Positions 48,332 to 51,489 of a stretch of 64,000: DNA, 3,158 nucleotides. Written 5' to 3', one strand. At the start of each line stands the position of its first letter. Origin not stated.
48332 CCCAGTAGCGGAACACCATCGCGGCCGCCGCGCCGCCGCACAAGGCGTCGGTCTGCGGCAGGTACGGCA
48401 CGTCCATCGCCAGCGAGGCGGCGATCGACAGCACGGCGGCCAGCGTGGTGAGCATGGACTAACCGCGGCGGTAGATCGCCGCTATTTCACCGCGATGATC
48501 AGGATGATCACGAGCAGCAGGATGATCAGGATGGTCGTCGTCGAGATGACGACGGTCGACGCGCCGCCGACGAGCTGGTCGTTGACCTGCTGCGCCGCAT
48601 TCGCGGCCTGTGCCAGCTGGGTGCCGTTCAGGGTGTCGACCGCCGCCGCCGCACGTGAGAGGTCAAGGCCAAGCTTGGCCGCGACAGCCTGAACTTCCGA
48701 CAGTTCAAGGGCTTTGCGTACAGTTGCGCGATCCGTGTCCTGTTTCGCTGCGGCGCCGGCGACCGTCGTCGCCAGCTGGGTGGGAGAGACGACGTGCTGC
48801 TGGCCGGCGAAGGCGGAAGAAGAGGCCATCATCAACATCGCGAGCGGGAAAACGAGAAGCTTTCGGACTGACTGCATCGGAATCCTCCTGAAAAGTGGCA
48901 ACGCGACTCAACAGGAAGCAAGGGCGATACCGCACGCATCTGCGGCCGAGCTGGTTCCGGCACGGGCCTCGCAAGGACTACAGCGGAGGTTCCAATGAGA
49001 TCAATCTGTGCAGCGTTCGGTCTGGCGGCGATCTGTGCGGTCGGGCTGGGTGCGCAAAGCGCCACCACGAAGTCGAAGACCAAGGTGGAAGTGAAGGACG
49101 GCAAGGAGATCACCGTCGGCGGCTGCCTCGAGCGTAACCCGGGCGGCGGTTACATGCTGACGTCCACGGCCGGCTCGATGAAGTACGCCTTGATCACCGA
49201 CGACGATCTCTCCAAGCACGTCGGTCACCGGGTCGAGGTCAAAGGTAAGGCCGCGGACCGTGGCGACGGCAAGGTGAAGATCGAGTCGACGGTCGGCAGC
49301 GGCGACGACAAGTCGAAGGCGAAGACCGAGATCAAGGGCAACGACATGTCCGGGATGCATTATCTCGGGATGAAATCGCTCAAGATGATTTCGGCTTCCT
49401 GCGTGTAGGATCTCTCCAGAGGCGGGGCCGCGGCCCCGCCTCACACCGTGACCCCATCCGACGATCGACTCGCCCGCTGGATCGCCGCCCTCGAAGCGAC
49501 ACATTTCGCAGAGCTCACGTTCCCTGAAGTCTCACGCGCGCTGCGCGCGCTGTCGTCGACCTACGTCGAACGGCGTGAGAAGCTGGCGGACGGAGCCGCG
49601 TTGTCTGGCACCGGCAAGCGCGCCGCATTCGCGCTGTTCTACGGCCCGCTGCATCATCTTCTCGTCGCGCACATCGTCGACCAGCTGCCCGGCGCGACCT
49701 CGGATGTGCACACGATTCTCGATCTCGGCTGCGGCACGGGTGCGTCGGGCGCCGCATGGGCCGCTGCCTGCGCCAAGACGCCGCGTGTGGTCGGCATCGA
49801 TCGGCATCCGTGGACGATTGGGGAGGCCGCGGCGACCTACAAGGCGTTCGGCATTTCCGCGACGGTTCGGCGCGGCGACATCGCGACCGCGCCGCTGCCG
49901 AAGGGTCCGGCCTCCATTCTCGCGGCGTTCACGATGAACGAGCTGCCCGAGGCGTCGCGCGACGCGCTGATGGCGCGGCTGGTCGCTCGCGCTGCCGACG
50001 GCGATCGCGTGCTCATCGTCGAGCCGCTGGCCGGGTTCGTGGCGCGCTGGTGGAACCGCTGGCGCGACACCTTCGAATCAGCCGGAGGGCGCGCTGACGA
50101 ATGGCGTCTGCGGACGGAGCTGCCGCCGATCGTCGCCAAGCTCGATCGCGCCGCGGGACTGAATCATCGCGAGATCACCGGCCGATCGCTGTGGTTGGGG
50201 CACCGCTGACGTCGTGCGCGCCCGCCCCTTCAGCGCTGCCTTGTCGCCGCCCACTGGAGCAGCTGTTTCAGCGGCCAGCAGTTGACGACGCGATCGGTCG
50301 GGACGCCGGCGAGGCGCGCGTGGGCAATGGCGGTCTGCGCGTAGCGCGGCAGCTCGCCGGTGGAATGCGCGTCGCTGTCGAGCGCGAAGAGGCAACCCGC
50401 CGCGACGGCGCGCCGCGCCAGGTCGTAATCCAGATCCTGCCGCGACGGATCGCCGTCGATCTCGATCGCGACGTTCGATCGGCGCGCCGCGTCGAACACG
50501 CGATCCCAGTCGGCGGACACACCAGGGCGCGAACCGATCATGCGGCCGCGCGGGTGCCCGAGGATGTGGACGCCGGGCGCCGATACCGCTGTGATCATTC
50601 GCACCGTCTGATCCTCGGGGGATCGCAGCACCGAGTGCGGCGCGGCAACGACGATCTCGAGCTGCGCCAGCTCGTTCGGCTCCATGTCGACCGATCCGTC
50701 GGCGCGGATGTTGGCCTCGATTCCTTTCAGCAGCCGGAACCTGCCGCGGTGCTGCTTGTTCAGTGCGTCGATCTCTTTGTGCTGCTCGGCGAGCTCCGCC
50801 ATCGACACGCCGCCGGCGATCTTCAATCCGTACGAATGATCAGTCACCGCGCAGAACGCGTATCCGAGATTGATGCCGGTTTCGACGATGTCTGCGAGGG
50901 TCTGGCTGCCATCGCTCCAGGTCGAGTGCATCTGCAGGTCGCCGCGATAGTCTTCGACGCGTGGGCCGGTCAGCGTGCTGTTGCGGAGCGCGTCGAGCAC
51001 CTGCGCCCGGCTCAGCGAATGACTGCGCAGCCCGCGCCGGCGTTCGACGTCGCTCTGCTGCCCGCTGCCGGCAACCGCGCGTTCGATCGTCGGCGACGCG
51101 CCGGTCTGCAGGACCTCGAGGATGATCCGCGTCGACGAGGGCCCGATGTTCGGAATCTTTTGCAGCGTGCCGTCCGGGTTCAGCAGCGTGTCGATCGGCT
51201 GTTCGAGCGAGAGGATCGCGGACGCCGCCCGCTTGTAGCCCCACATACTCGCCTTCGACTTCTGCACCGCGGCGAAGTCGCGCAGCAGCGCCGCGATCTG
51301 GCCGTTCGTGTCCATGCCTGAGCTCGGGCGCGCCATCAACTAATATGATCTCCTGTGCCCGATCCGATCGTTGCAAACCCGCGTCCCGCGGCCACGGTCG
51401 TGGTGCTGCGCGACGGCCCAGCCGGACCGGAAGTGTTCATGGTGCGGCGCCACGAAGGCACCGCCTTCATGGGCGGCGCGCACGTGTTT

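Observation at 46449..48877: C39-like peptidase fused to POTRA and an Omp85-type barrel, co-transcribed with a small protein ending in GlyGly-TM-Lys: candidate uncharacterised C-terminal processing/sorting system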

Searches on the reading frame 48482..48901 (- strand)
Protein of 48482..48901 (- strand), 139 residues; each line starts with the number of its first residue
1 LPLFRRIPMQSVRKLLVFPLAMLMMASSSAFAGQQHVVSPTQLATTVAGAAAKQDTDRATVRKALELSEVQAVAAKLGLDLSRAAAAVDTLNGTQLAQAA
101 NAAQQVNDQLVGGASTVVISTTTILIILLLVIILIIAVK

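Call 3: search_protein_families(library=pfam, proteins=[window:48482-48901:-], max_evalue=1)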
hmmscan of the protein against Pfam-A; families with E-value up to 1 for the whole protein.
window:48482-48901:- (139 aa): 2 families
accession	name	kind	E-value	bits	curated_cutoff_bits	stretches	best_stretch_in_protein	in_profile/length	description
PF02009.21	RIFIN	-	0.025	15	32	1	45-135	216-305/327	Rifin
PF19579.4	FtsL_2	-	0.28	11.5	24.6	1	18-83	25-88/100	Bacteriodetes cell division protein (FtsL-like)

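Call 4: search_protein_families(library=ncbifam, proteins=[window:48482-48901:-], max_evalue=1)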
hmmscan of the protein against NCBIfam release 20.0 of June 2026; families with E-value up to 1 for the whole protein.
window:48482-48901:- (139 aa): 4 families
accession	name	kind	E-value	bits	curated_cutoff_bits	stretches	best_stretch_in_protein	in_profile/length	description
NF033919.1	PA2779_fam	subfamily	1.2e-09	38.3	40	1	16-134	3-110/123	PA2779 family protein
TIGR01477.1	RIFIN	paralog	0.0093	15.7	176.95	1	62-134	258-332/356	variant surface antigen, rifin family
NF033674.1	stress_OB_fold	domain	0.064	13.4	35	1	20-62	5-47/111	NirD/YgiW/YdeI family stress tolerance protein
NF045749.1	MPN337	equivalog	0.65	8.3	600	1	102-138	591-627/637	MPN337 family protein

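Call 8: find_homologous_proteins(query=window:48482-48877:-, max_evalue=0.001)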
Query window:48482-48877:- (131 aa): 986 proteins with E <= 0.001 among 1460 candidates; the best 120 are listed.
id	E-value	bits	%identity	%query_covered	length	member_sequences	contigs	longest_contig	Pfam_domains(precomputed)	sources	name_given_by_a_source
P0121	3.0e-66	238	99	100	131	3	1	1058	-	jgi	jgi:hypothetical protein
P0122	3.3e-57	209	88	81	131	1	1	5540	-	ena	-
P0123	5.9e-57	208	87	81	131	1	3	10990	-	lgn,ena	-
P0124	6.7e-57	208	83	83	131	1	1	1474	-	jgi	jgi:hypothetical protein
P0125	3.5e-56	206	84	81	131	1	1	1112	-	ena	-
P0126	7.5e-56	205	87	81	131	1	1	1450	-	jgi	jgi:hypothetical protein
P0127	1.5e-55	204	82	81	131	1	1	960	-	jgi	jgi:hypothetical protein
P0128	1.5e-55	204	88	88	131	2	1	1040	-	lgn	-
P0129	3.0e-55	203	84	81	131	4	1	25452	-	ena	-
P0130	3.0e-55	203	85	88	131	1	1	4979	-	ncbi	-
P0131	5.6e-55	202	84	81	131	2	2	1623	-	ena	-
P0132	6.1e-55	202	82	81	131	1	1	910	-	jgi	jgi:hypothetical protein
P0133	7.6e-55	202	83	81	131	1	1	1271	-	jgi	jgi:hypothetical protein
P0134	1.1e-54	201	83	81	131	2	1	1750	-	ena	-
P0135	1.4e-54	201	82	81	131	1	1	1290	-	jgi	jgi:uncharacterized protein YaiL (DUF2058 family)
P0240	1.8e-49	184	75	81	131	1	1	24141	-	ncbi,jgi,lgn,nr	ncbi:MAG TPA: PA2779 family protein [Vicinamibacterales bacterium]|jgi:uncharacterized protein YaiL 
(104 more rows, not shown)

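Call 63: predict_structure(alignment_id=A2)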
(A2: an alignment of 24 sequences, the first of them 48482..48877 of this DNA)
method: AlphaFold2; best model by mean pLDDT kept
length: 131 residues; sequences in the alignment: 24
mean_pLDDT: 45.7   pTM: 0.31
mean pLDDT of the five models: 45.7, 44.1, 43.7, 42.8, 40.1
residues with pLDDT >= 90: 0; 70-90: 0; 50-70: 42; < 50: 89
segments of 3 or more residues with pLDDT < 50: 1-51, 64-66, 68-71, 99-114, 129-131
pLDDT, mean of each block of 10 residues (from residue 1): 40 39 37 39 40 54 49 51 51 50 39 52 54 42
secondary structure, 60 per line:
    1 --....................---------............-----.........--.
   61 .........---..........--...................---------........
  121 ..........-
elements in order: H3-22 H32-43 H49-57 H60-69 H73-82 H85-103 H113-130

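Call 86: search_protein_families(library=pfam, proteins=[window:48482-48877:-], max_evalue=10)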
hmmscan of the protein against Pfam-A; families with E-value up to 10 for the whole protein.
window:48482-48877:- (131 aa): 3 families
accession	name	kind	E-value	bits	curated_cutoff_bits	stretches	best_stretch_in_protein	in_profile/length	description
PF02009.21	RIFIN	-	0.026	14.9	32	1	37-127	216-305/327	Rifin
PF20098.4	DUF6488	-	0.22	11.9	27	1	7-54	4-54/110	Family of unknown function (DUF6488)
PF19579.4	FtsL_2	-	0.25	11.7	24.6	1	10-75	25-88/100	Bacteriodetes cell division protein (FtsL-like)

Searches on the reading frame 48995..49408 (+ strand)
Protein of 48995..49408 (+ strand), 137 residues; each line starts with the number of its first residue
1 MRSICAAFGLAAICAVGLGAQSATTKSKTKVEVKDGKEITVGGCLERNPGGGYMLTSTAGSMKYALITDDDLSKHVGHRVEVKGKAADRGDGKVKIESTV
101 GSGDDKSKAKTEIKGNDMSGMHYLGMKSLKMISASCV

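Call 41: search_protein_families(library=pfam, proteins=[window:48995-49408:+], max_evalue=0.001)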
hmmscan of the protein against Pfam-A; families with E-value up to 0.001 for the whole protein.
window:48995-49408:+ (137 aa): 1 family
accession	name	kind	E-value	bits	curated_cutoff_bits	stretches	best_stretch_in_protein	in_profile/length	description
PF19135.5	DUF5818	-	7.4e-08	32.3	27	1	43-90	2-45/57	Protein of unknown function (DUF5818)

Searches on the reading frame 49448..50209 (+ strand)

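Call 41: search_protein_families(library=pfam, proteins=[window:49448-50209:+], max_evalue=0.001)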
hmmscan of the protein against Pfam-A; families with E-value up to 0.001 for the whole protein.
window:49448-50209:+ (253 aa): 6 families
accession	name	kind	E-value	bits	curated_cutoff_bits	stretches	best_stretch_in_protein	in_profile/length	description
PF13649.12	Methyltransf_25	-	1.6e-10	42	27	1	90-179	1-90/97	Methyltransferase domain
PF13489.12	Methyltransf_23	-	5.8e-07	29.8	27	1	72-211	8-138/164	Methyltransferase domain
PF13847.12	Methyltransf_31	-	2.9e-06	27.5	27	1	89-149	6-67/145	Methyltransferase domain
PF08241.18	Methyltransf_11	-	0.00015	22.7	21.2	1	91-157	1-63/95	Methyltransferase domain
PF05175.20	MTS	-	0.00016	21.8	23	1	83-148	30-93/170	Methyltransferase small domain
PF08242.18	Methyltransf_12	-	0.00065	20.8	30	0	91-138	1-47/98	Methyltransferase domain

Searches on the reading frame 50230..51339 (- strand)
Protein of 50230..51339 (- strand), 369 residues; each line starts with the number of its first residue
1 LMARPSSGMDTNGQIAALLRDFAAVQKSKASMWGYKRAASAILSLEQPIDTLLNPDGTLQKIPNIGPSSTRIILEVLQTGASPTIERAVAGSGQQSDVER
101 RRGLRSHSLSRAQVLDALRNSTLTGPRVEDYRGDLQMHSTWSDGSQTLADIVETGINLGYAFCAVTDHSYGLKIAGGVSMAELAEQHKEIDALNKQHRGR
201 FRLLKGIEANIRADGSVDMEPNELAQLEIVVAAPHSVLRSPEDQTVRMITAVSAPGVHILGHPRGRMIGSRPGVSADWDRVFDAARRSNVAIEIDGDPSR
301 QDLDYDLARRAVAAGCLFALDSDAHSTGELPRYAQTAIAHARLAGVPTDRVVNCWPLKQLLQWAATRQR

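Call 41: search_protein_families(library=pfam, proteins=[window:50230-51339:-], max_evalue=0.001)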
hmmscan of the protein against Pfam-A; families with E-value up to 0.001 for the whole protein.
window:50230-51339:- (369 aa): 2 families
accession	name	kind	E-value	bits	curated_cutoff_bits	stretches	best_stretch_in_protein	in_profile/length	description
PF14716.13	HHH_8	-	1.1e-07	32.5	30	1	11-80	2-71/73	Helix-hairpin-helix domain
PF02811.25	PHP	-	5.2e-05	24.1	26.4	1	134-216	1-67/164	PHP domain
